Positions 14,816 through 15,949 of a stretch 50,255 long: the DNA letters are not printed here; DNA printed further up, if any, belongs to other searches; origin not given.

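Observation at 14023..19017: Cassette of about 5 kb bounded by ~32-nt direct repeats between rpsA and a capA-like gene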

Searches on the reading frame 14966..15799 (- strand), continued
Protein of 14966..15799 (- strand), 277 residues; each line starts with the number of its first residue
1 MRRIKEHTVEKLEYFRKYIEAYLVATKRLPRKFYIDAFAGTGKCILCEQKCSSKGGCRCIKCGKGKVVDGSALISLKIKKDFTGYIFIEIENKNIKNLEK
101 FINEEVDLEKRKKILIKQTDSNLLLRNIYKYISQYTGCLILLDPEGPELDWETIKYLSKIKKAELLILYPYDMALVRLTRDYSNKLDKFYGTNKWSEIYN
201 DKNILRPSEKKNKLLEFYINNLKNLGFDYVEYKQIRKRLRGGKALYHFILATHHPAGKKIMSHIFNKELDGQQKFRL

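Call 95: search_dna_similar(query=window:14966-15799:-, collection=plasmids, mode=protein, max_evalue=0.001, max_rows=15)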
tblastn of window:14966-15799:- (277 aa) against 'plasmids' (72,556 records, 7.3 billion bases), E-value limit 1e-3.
Records with a match: 10; places in all: 10; records where one place covers at least 80% of the query: 7.
Best place of each record, by identity: <60% 10.
By first word of the organism name: Sinorhizobium 3; Nostoc 1; Nocardioides 1; Agrobacterium 1; Rhizobium 1; Deinococcus 1; Acetobacter 1; Leisingera 1.
By predicted mobility (MOB-suite, as given by PLSDB): conjugative 7; non-mobilizable 3.
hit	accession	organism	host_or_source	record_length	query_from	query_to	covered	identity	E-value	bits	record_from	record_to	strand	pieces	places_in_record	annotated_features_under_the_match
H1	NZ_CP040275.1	Nostoc sp. C052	Blasia pusilla,pure culture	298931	6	216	76%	33.2%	1e-13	78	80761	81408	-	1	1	three-Cys-motif partner protein TcmP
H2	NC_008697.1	Nocardioides sp. JS614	-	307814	11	276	96%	25.8%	6e-12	73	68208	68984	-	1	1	three-Cys-motif partner protein TcmP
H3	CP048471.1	Agrobacterium tumefaciens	walnut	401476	10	265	92%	25.4%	1e-10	69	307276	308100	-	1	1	tcmP: three-Cys-motif partner protein TcmP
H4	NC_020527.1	Sinorhizobium meliloti 2011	-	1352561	10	264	92%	24.5%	1e-8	63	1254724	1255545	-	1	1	none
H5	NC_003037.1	Sinorhizobium meliloti 1021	-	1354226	10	264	92%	24.5%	1e-8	63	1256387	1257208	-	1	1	none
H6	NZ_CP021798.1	Sinorhizobium meliloti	Medicago sativa,Single Cell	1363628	10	264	92%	24.5%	1e-8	63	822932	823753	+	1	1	none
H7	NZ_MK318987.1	Rhizobium rhizogenes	-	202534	10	231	80%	26.9%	2e-7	60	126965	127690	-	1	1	tcmP: three-Cys-motif partner protein TcmP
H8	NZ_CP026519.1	Deinococcus sp. NW-56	whole organism,water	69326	8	267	94%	22.5%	2e-9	66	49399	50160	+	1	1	tcmP: three-Cys-motif partner protein TcmP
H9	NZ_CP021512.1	Acetobacter pasteurianus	cell culture,food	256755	109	267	57%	26.9%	5e-9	64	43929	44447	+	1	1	tcmP: three-Cys-motif partner protein TcmP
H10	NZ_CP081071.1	Leisingera caerulea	-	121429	110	267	57%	25.9%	8e-9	64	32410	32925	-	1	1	tcmP: three-Cys-motif partner protein TcmP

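Call 96: search_dna_similar(query=window:14966-15799:-, collection=phages, mode=protein, max_evalue=0.001, max_rows=15)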
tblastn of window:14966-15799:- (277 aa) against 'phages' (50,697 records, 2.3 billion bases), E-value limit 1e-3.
Records with a match: 3; places in all: 3; records where one place covers at least 80% of the query: 0.
Best place of each record, by identity: <60% 3.
By first word of the organism name: Gordonia 3.
By host as written in the record: Gordonia terrae 3612 3.
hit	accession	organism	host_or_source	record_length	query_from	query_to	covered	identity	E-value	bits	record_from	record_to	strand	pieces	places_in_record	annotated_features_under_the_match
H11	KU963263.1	Gordonia phage BaxterFox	Gordonia terrae 3612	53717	134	267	48%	25.3%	8e-5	50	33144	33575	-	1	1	42: hypothetical protein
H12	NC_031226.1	Gordonia phage BaxterFox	Gordonia terrae 3612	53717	134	267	48%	25.3%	8e-5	50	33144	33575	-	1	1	42: hypothetical protein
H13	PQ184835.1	Gordonia phage PantheRoc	Gordonia terrae 3612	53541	134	267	48%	25.3%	1e-4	49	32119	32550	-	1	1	41: hypothetical protein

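Call 97: get_annotated_region(hit=H1, flank=5000)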
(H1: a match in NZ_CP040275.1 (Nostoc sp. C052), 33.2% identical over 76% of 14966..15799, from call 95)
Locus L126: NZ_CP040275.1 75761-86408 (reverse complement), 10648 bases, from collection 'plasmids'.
description: Nostoc sp. C052 plasmid pC052_C, complete sequence
organism: Nostoc sp. C052 (NCBI taxid 2576902)
taxonomy: Bacteria; Cyanobacteriota; Cyanophyceae; Nostocales; Nostocaceae; Nostoc; Nostoc sp. C052
host: -; source: Blasia pusilla,pure culture; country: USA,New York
typing (MOB-suite, as given by PLSDB): conjugative; relaxase MOBV; mating-pair formation MPF_T
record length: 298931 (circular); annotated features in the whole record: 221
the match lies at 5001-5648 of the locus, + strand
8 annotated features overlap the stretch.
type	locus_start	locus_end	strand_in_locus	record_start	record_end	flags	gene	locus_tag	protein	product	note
CDS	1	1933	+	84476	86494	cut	brxL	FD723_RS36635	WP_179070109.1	protease Lon-related BREX system protein BrxL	GO:0008150 - biological_process [Evidence IEA]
CDS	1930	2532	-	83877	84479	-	-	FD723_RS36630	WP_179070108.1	BrxA family protein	-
CDS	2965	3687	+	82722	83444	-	-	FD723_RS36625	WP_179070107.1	hypothetical protein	-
CDS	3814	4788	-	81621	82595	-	-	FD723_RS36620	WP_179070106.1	radical SAM protein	-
CDS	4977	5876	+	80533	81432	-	-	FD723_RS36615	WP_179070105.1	three-Cys-motif partner protein TcmP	-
CDS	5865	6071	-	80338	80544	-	-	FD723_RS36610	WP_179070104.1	hypothetical protein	-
CDS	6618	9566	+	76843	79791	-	-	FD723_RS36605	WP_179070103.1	CHAT domain-containing tetratricopeptide repeat protein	-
CDS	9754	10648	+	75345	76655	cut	-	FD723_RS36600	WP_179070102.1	IS701 family transposase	-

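Call 98: get_annotated_region(hit=H2, flank=5000)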
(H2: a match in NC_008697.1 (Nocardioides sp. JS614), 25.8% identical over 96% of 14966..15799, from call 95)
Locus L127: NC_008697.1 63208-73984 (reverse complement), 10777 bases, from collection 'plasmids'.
description: Nocardioides sp. JS614 plasmid pNOCA01, complete sequence
organism: Nocardioides sp. JS614 (NCBI taxid 196162)
taxonomy: Bacteria; Actinomycetota; Actinomycetes; Propionibacteriales; Nocardioidaceae; Nocardioides; Nocardioides sp. JS614
host: -; source: -; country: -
typing (MOB-suite, as given by PLSDB): conjugative; replicon rep_cluster_1783; relaxase MOBF; mating-pair formation MPF_T
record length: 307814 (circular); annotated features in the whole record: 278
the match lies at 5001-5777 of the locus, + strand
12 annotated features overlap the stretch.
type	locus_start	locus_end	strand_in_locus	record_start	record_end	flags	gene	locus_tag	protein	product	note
CDS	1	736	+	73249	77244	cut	-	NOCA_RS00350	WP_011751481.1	N-6 DNA methylase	GO:0006306 - DNA methylation [Evidence IEA]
CDS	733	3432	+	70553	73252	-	-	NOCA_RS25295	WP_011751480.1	AAA family ATPase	-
CDS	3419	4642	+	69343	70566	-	-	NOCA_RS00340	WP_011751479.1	McrC family protein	-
CDS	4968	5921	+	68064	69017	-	-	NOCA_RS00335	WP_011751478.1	three-Cys-motif partner protein TcmP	-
CDS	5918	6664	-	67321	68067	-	-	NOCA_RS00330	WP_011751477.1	phage Gp37/Gp68 family protein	-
CDS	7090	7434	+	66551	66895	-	-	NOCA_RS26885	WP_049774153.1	hypothetical protein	-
CDS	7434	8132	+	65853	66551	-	-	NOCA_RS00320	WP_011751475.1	MarR family transcriptional regulator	-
CDS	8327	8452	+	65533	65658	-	-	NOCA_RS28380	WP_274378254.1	hypothetical protein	-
CDS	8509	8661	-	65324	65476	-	-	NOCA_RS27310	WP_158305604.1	hypothetical protein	-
CDS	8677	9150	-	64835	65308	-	-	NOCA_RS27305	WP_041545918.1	helix-turn-helix domain-containing protein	-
CDS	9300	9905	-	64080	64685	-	-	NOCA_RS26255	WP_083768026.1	competence protein CoiA family protein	-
CDS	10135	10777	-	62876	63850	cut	-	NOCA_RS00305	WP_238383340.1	UvrD-helicase domain-containing protein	-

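Call 99: get_annotated_region(hit=H8, flank=5000)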
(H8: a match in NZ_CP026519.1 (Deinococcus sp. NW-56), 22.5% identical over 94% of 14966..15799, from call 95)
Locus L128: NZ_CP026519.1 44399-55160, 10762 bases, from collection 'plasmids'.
description: Deinococcus sp. NW-56 plasmid unnamed3, complete sequence
organism: Deinococcus sp. NW-56 (NCBI taxid 2080419)
taxonomy: Bacteria; Deinococcota; Deinococci; Deinococcales; Deinococcaceae; Deinococcus; Deinococcus sp. NW-56
host: -; source: whole organism,water; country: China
typing (MOB-suite, as given by PLSDB): non-mobilizable
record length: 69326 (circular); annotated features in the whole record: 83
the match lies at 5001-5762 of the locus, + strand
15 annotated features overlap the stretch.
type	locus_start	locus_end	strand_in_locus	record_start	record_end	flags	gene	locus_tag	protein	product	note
CDS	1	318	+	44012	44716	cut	-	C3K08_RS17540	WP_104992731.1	hypothetical protein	-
CDS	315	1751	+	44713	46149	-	-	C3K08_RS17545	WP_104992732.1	hypothetical protein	-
CDS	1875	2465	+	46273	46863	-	-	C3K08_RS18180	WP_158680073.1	hypothetical protein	-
CDS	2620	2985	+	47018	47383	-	-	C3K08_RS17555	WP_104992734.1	hypothetical protein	-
CDS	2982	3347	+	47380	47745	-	-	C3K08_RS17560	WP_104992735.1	hypothetical protein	-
CDS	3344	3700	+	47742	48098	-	-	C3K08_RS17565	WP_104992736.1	hypothetical protein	-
CDS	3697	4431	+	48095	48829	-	-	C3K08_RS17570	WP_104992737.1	M23 family metallopeptidase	GO:0006508 - proteolysis [Evidence IEA]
CDS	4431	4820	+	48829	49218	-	-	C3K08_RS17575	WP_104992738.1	hypothetical protein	-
CDS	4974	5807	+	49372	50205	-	tcmP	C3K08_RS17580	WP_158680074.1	three-Cys-motif partner protein TcmP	-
CDS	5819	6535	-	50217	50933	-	-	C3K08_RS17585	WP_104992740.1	phage Gp37/Gp68 family protein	-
CDS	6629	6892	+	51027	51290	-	-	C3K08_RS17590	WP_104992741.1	hypothetical protein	-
CDS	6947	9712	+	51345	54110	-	-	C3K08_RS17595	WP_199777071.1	class I SAM-dependent DNA methyltransferase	-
CDS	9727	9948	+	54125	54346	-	-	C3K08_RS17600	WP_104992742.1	hypothetical protein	-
CDS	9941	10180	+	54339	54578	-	-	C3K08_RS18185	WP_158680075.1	hypothetical protein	-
CDS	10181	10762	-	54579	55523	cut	-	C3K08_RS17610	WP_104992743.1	tyrosine-type recombinase/integrase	GO:0015074 - DNA integration [Evidence IEA]; GO:0006310 - DNA recombination [Evidence IEA]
